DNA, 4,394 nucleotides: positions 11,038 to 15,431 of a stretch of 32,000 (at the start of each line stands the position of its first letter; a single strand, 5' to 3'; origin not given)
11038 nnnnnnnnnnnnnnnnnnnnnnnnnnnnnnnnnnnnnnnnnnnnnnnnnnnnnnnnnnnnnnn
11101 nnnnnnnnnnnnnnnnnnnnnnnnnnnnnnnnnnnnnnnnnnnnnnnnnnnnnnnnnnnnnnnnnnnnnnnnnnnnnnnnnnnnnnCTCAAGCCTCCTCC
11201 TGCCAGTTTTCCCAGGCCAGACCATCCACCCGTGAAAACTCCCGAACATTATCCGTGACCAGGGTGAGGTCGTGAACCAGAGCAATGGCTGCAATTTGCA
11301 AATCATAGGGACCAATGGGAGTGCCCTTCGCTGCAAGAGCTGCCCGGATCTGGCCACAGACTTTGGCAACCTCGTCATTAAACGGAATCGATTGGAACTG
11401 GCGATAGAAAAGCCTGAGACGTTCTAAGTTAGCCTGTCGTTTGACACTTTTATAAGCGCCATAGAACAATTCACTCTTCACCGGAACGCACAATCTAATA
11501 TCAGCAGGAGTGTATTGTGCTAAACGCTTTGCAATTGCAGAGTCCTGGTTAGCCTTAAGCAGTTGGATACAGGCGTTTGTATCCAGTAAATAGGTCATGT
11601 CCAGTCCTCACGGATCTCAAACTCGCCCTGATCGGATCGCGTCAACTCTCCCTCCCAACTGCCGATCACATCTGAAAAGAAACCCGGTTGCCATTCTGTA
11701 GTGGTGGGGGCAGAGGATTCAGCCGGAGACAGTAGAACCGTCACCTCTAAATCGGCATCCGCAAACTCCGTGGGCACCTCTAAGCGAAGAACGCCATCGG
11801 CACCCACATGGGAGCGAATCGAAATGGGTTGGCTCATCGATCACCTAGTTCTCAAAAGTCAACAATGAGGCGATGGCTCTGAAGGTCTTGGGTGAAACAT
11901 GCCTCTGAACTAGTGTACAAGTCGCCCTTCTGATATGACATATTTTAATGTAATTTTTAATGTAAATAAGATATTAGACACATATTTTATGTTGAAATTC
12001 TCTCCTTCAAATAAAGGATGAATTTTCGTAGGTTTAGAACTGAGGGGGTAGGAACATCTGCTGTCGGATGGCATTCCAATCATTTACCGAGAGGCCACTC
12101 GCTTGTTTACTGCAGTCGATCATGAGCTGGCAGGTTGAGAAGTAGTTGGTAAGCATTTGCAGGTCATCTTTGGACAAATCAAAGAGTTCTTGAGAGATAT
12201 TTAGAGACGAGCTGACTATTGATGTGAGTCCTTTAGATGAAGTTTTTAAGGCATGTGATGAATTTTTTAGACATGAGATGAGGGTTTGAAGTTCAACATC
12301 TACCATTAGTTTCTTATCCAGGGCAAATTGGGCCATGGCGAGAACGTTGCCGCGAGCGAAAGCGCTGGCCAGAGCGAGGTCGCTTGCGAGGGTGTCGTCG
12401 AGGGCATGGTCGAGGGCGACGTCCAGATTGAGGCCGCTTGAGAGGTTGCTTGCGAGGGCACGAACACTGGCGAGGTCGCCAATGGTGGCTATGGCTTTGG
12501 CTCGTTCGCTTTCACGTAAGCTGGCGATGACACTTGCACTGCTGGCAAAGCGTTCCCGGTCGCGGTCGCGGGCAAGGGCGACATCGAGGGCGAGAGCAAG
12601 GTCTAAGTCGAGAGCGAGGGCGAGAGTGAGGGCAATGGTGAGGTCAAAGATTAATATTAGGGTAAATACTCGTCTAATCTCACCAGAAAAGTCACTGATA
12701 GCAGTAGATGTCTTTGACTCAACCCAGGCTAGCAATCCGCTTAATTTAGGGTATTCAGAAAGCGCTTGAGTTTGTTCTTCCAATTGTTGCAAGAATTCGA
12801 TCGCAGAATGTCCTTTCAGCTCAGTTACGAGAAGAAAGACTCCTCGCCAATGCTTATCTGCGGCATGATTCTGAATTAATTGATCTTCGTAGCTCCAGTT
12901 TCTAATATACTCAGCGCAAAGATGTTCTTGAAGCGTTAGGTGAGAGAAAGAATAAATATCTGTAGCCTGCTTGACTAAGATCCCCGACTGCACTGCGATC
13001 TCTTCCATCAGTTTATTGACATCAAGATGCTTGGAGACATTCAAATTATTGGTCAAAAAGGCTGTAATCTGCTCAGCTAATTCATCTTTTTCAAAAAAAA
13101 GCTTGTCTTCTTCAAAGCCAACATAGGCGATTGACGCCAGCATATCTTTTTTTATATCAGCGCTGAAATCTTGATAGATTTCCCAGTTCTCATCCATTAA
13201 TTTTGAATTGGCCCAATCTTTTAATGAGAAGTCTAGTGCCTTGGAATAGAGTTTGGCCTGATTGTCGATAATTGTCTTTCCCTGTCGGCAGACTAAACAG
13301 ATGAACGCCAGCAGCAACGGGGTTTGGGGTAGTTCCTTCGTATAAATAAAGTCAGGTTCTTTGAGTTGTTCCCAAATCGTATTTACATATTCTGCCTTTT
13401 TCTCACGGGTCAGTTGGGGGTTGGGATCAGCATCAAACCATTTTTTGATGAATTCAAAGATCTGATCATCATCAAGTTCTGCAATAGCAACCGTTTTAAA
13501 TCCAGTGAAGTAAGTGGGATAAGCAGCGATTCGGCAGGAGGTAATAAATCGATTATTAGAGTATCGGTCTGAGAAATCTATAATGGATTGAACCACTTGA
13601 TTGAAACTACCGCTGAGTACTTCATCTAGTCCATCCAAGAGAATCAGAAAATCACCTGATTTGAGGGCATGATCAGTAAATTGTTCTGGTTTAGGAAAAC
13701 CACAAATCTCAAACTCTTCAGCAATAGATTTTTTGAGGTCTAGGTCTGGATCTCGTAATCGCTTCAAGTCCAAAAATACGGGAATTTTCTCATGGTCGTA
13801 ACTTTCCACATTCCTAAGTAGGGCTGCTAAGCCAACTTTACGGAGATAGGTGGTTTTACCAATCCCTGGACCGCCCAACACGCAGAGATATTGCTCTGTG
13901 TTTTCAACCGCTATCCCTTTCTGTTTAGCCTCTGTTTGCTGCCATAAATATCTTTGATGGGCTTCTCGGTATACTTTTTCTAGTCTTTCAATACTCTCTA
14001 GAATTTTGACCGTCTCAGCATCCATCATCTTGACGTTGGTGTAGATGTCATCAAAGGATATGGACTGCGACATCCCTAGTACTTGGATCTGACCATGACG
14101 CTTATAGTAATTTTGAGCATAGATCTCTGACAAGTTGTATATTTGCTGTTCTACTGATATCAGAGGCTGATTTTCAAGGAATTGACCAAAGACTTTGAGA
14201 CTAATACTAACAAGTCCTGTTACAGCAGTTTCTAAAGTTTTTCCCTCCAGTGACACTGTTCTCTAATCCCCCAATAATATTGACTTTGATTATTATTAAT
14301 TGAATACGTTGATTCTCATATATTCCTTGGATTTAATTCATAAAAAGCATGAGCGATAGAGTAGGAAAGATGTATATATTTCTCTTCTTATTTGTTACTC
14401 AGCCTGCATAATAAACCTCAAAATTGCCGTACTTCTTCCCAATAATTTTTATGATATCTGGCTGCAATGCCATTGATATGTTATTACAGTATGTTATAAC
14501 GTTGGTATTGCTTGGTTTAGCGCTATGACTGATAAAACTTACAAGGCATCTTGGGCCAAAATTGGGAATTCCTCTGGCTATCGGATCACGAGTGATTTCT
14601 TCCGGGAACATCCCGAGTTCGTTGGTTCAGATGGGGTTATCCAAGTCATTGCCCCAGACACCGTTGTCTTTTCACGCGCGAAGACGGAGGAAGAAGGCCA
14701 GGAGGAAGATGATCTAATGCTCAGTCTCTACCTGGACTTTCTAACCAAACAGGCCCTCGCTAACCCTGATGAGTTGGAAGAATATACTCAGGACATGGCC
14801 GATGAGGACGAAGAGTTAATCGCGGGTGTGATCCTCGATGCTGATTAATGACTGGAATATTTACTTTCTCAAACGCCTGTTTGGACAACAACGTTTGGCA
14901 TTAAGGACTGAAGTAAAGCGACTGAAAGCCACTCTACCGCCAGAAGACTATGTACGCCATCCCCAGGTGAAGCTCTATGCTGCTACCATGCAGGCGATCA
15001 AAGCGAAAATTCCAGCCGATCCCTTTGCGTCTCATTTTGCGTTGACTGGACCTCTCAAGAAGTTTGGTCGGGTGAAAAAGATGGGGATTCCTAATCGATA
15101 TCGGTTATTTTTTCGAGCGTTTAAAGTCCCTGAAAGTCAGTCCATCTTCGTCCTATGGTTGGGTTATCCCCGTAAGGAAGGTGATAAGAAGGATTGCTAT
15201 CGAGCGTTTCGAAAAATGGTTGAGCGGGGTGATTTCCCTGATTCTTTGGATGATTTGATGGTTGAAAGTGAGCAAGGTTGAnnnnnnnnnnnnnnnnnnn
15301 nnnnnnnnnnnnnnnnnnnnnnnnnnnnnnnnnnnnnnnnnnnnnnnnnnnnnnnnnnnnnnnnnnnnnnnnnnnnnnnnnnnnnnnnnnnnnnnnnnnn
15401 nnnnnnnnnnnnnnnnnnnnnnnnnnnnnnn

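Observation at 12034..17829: Divergent NACHT NTPase and a four-gene overlapping operon (PrlF-like / YhaV-like / extended tyrosine recombinase / naked WD40): candidate multi-component conflict or element-maintenance system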

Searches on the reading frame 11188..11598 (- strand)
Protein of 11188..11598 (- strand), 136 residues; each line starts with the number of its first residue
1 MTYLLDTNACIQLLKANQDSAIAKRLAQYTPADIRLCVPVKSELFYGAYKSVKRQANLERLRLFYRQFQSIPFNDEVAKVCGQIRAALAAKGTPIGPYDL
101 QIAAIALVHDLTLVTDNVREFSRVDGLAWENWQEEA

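Call 21: search_protein_families(library=pfam, proteins=[window:11188-11598:-], max_evalue=1)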
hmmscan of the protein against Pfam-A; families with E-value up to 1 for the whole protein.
window:11188-11598:- (136 aa): 2 families
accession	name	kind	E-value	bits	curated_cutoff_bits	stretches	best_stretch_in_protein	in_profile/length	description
PF01850.27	PIN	-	1.8e-16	61.2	23.6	1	3-126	1-119/120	PIN domain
PF20446.3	ABC_N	-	0.089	13.1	26.5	1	46-74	16-44/162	ATPase of the ABC class N-terminal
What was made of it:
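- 11188..11837 (-): VapC (PIN, 11188-11598) and VapB-like (11595-11837) toxin-antitoxin cassette at the head of the leftward operon. PIN domain at E 1.8e-16 (call 21).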

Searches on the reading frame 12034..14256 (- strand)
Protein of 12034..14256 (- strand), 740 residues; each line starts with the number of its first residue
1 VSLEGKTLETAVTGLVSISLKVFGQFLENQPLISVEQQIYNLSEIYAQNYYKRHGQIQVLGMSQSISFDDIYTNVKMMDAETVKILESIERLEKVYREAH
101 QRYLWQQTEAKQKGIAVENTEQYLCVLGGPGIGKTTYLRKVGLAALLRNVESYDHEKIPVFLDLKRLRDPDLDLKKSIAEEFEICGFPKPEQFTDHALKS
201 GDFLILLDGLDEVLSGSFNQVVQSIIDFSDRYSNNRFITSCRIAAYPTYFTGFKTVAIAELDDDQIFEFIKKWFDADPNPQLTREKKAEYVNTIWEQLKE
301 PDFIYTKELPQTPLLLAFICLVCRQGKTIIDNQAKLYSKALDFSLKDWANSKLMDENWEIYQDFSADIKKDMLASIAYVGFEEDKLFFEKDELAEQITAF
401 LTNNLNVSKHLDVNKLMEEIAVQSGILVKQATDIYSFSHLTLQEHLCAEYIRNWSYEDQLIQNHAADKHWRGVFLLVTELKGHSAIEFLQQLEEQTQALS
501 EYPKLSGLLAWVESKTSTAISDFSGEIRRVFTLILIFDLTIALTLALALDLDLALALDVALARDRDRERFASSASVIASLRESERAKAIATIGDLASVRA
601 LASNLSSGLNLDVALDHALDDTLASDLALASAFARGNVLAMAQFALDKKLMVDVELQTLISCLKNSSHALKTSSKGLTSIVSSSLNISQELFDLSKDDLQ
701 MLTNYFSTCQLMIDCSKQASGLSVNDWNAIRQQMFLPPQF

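Call 3: search_protein_families(library=pfam, proteins=[window:12034-14256:-], max_evalue=0.01)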
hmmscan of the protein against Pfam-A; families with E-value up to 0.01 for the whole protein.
window:12034-14256:- (740 aa): 4 families
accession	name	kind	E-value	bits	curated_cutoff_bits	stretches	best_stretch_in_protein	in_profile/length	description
PF22727.1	NCH2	-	8.8e-10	39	27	1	671-737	31-96/96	NACHT C-terminal Helical domain 2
PF05729.18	NACHT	-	5.5e-09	36.5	26.7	1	123-276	2-166/167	NACHT domain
PF20720.3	nSTAND3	-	0.0068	16.6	27.2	0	107-154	3-50/155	Novel STAND NTPase 3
PF13245.12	AAA_19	-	0.0098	16.5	25.1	0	116-141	6-31/134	AAA domain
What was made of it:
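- Checked: NACHT, 12034-14256 (-), 740 aa. Pfam NACHT scores 36.5 bits against a cut-off of 26.7, and NCH2 scores 39 against 27 (call 3).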

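Call 4: search_protein_families(library=ncbifam, proteins=[window:12034-14256:-], max_evalue=0.01)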
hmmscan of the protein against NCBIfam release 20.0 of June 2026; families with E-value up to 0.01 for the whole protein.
window:12034-14256:- (740 aa): 2 families
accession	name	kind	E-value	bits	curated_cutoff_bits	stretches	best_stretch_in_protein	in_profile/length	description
TIGR01448.2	helicase_RecD2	equivalog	0.00073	17.8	500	1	56-141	267-351/713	SF1B family DNA helicase RecD2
TIGR01447.1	recD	equivalog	0.0052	15.4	310.15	1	68-152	130-193/597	exodeoxyribonuclease V subunit alpha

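Call 8: search_protein_families(library=padloc, proteins=[window:12034-14256:-], max_evalue=0.01)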
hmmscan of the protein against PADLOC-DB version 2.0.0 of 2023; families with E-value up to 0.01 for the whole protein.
window:12034-14256:- (740 aa): 0 families

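Call 46: search_dna_similar(query=window:12034-14256:-, collection=plasmids, mode=protein, max_rows=15, max_evalue=1e-10)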
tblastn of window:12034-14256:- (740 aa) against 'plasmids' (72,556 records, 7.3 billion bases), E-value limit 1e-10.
Records with a match: 56; places in all: 64; records where one place covers at least 80% of the query: 4.
Best place of each record, by identity: >=99% 1; 60-80% 1; <60% 54.
By first word of the organism name: Nostoc 20; Acaryochloris 7; Tolypothrix 5; Synechocystis 5; Calothrix 4; Leptolyngbya 4; Microchaete 2; Pseudanabaena 2; Hydrogenophaga 1; Geminocystis 1; and 5 more.
By predicted mobility (MOB-suite, as given by PLSDB): non-mobilizable 32; mobilizable 17; conjugative 7.
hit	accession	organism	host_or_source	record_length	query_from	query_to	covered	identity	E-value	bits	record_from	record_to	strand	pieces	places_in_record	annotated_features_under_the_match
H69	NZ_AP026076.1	Acaryochloris marina MBIC10699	cell culture,Ascidian, Diplosoma similis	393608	1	740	100%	99.9%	0e+0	1279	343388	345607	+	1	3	NACHT domain-containing protein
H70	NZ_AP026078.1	Acaryochloris marina MBIC10699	cell culture,Ascidian, Diplosoma similis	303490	3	739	84%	71.0%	0e+0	826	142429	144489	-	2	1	NACHT domain-containing protein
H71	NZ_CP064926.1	Acaryochloris marina S15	cell culture,surface of Pikea pinnata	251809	11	739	84%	50.9%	9e-133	549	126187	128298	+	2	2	NACHT domain-containing protein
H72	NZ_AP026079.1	Acaryochloris marina MBIC10699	cell culture,Ascidian, Diplosoma similis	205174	7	739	85%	48.0%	1e-131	537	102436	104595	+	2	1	NACHT domain-containing protein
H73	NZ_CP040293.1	Nostoc sp. C057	Phaeoceros,pure culture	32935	20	529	69%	43.2%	1e-106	365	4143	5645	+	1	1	NACHT domain-containing protein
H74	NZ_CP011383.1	Calothrix sp. 336/3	-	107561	33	529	67%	42.7%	8e-110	374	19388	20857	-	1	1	NACHT domain-containing protein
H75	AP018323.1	Nostoc sp. HK-01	-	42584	39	522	65%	43.0%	9e-112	380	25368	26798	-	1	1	signal transduction protein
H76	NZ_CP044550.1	Hydrogenophaga sp. BPS33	-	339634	46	509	63%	33.3%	1e-51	202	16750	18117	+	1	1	NACHT domain-containing protein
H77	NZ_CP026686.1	Nostoc sp. 'Peltigera membranacea cyanobiont' N6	Lichen thallus,Peltigera membranacea ...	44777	32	523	66%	31.3%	1e-44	181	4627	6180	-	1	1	NACHT domain-containing NTPase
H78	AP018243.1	Microchaete diplosiphon NIES-3275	-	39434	52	528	64%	30.8%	6e-43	176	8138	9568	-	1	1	NACHT domain family protein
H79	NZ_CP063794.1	Tolypothrix sp. PCC 7712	Soil sample,soil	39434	52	528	64%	30.8%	6e-43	176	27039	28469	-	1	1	NACHT domain-containing NTPase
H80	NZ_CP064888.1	Tolypothrix sp. PCC 7601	Fresh water sample,Fresh water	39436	52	528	64%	30.8%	6e-43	176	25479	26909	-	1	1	NACHT domain-containing NTPase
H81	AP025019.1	Calothrix sp. PCC 7716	-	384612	52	517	63%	31.5%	1e-54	211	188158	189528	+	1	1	hypothetical protein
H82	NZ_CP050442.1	Tolypothrix sp. PCC 7910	cell culture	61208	55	528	64%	30.8%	1e-42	175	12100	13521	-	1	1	NACHT domain-containing NTPase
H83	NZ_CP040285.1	Nostoc sp. C057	Phaeoceros,pure culture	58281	27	515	66%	29.6%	2e-42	174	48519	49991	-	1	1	NACHT domain-containing NTPase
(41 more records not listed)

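Call 47: get_annotated_region(hit=H70, flank=5000)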
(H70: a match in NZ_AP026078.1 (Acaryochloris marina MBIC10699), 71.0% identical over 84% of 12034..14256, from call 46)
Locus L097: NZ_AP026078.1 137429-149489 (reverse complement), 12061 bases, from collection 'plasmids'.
description: Acaryochloris marina MBIC10699 plasmid pREC3, complete sequence
organism: Acaryochloris marina MBIC10699 (NCBI taxid 2954813)
taxonomy: Bacteria; Cyanobacteriota; Cyanophyceae; Acaryochloridales; Acaryochloridaceae; Acaryochloris; Acaryochloris marina; Acaryochloris marina MBIC10699
host: -; source: cell culture,Ascidian, Diplosoma similis; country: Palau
typing (MOB-suite, as given by PLSDB): conjugative; relaxase MOBF; mating-pair formation MPF_T
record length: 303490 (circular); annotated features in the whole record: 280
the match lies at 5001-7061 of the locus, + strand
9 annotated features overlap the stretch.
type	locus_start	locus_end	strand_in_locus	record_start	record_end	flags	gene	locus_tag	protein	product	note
CDS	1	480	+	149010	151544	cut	-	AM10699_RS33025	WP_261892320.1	hypothetical protein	-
CDS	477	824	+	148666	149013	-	-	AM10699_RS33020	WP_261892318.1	hypothetical protein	-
CDS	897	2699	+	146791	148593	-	-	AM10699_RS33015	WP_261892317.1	TraM recognition domain-containing protein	-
CDS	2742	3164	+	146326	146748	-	-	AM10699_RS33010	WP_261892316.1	hypothetical protein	-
CDS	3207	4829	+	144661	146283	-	-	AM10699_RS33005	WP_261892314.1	apolipoprotein A1/A4/E family protein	-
CDS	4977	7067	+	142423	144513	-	-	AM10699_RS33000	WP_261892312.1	NACHT domain-containing protein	-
CDS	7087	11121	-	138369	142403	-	mobF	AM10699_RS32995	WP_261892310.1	MobF family relaxase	-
CDS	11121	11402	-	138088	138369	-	-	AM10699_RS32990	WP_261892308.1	hypothetical protein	-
CDS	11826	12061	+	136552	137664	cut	-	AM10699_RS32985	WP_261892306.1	hypothetical protein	-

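Call 48: get_annotated_region(hit=H72, flank=5000)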
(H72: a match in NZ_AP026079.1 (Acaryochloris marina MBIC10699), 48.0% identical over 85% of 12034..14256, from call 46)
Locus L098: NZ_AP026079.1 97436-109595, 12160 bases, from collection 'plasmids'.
description: Acaryochloris marina MBIC10699 plasmid pREC4, complete sequence
organism: Acaryochloris marina MBIC10699 (NCBI taxid 2954813)
taxonomy: Bacteria; Cyanobacteriota; Cyanophyceae; Acaryochloridales; Acaryochloridaceae; Acaryochloris; Acaryochloris marina; Acaryochloris marina MBIC10699
host: -; source: cell culture,Ascidian, Diplosoma similis; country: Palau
typing (MOB-suite, as given by PLSDB): conjugative; relaxase MOBF; mating-pair formation MPF_T
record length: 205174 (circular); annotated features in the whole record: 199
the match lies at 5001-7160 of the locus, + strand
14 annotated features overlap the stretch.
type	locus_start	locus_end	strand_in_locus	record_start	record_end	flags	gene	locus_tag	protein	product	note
CDS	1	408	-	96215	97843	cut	-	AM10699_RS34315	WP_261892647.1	filamentous hemagglutinin N-terminal domain-containing protein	-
CDS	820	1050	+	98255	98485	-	-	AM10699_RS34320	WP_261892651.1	hypothetical protein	-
CDS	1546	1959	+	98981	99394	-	-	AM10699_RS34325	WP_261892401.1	hypothetical protein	-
CDS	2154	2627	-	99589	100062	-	-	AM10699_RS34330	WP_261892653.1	hypothetical protein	-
CDS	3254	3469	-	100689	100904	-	-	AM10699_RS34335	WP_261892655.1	hypothetical protein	-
CDS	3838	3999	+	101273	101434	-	-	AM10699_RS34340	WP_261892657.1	hypothetical protein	-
CDS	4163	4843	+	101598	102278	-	-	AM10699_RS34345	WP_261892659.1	hypothetical protein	-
CDS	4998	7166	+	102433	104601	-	-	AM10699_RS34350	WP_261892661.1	NACHT domain-containing protein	-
CDS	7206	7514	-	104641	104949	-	-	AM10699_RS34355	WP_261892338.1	hypothetical protein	-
CDS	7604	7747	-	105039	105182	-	-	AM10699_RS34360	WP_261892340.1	hypothetical protein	-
CDS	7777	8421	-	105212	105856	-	-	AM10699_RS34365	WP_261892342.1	hypothetical protein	-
CDS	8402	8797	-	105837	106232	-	-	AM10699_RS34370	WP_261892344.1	hypothetical protein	-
CDS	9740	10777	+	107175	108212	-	mobF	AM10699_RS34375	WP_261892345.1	MobF family relaxase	-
CDS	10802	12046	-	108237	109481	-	-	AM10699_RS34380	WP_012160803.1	ISL3-like element ISAcma10 family transposase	-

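Call 49: get_annotated_region(hit=H71, flank=5000)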
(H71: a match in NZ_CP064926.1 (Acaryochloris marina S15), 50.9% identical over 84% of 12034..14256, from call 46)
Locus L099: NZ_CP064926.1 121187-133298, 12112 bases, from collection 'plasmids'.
description: Acaryochloris marina S15 plasmid unnamed13, complete sequence
organism: Acaryochloris marina S15 (NCBI taxid 2762553)
taxonomy: Bacteria; Cyanobacteriota; Cyanophyceae; Acaryochloridales; Acaryochloridaceae; Acaryochloris; Acaryochloris marina; Acaryochloris marina S15
host: -; source: cell culture,surface of Pikea pinnata; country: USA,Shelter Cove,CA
typing (MOB-suite, as given by PLSDB): non-mobilizable; replicon rep_cluster_1522
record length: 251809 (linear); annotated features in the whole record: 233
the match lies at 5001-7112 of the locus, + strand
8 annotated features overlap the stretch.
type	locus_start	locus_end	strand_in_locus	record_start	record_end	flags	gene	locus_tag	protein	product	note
CDS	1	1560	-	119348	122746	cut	-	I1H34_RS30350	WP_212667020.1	NACHT domain-containing protein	-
CDS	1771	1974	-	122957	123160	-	-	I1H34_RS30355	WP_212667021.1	hypothetical protein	-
CDS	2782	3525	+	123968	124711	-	-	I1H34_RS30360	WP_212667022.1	hypothetical protein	-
CDS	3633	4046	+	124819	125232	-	-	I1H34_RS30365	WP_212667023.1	hypothetical protein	-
CDS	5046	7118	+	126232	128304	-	-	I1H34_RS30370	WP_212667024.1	NACHT domain-containing protein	-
CDS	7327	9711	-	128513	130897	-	-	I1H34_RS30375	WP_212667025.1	hypothetical protein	-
CDS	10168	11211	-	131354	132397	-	-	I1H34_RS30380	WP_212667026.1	DUF2806 domain-containing protein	-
CDS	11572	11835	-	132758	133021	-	-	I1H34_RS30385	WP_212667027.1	hypothetical protein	-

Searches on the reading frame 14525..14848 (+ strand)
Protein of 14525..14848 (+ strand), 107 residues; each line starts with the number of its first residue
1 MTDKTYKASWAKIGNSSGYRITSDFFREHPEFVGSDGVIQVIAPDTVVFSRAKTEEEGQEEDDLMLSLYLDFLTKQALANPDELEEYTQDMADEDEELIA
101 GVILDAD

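Call 3: search_protein_families(library=pfam, proteins=[window:14525-14848:+], max_evalue=0.01)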
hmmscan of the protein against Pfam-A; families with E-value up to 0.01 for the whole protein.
window:14525-14848:+ (107 aa): 1 family
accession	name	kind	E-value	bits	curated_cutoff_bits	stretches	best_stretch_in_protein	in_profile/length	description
PF15937.10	PrlF_antitoxin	-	0.00015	22.3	32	1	41-107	31-93/99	prlF antitoxin for toxin YhaV_toxin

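Call 4: search_protein_families(library=ncbifam, proteins=[window:14525-14848:+], max_evalue=0.01)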
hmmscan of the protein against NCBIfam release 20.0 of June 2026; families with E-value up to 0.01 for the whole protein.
window:14525-14848:+ (107 aa): 2 families
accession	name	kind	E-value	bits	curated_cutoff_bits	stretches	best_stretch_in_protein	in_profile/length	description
NF007429.0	PRK09974.1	equivalog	8e-06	25.7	125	1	40-107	43-106/114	type II toxin-antitoxin system PrlF family antitoxin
NF012016.0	PRK15472.1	equivalog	0.0067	16.1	95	1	9-89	32-116/141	nucleoside triphosphatase NudI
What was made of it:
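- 14525..14848 (+): PrlF-like antitoxin, 107 aa. Weak PrlF hits in Pfam and NCBIfam (calls 3, 4).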

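Call 8: search_protein_families(library=padloc, proteins=[window:14525-14848:+], max_evalue=0.01)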
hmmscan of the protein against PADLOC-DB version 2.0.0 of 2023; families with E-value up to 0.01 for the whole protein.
window:14525-14848:+ (107 aa): 0 families

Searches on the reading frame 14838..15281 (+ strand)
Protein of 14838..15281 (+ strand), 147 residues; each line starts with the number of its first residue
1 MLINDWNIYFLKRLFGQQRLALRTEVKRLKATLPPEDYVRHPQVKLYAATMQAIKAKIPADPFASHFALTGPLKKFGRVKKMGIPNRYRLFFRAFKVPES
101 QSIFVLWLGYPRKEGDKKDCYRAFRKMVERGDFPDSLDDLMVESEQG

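Call 3: search_protein_families(library=pfam, proteins=[window:14838-15281:+], max_evalue=0.01)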
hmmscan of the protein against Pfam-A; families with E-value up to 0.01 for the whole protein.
window:14838-15281:+ (147 aa): 1 family
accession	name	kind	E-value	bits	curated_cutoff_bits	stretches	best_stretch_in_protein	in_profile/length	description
PF11663.14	Toxin_YhaV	-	2.7e-46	157.5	35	1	10-144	2-137/138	Toxin with endonuclease activity, of toxin-antitoxin system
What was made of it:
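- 14838..15281 (+): YhaV-family toxin, 147 aa. PF11663 at E 2.7e-46 (call 3).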

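Call 4: search_protein_families(library=ncbifam, proteins=[window:14838-15281:+], max_evalue=0.01)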
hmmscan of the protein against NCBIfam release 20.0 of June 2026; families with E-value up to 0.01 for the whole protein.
window:14838-15281:+ (147 aa): 0 families

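Call 8: search_protein_families(library=padloc, proteins=[window:14838-15281:+], max_evalue=0.01)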
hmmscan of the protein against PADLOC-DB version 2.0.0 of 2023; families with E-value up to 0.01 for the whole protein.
window:14838-15281:+ (147 aa): 0 families
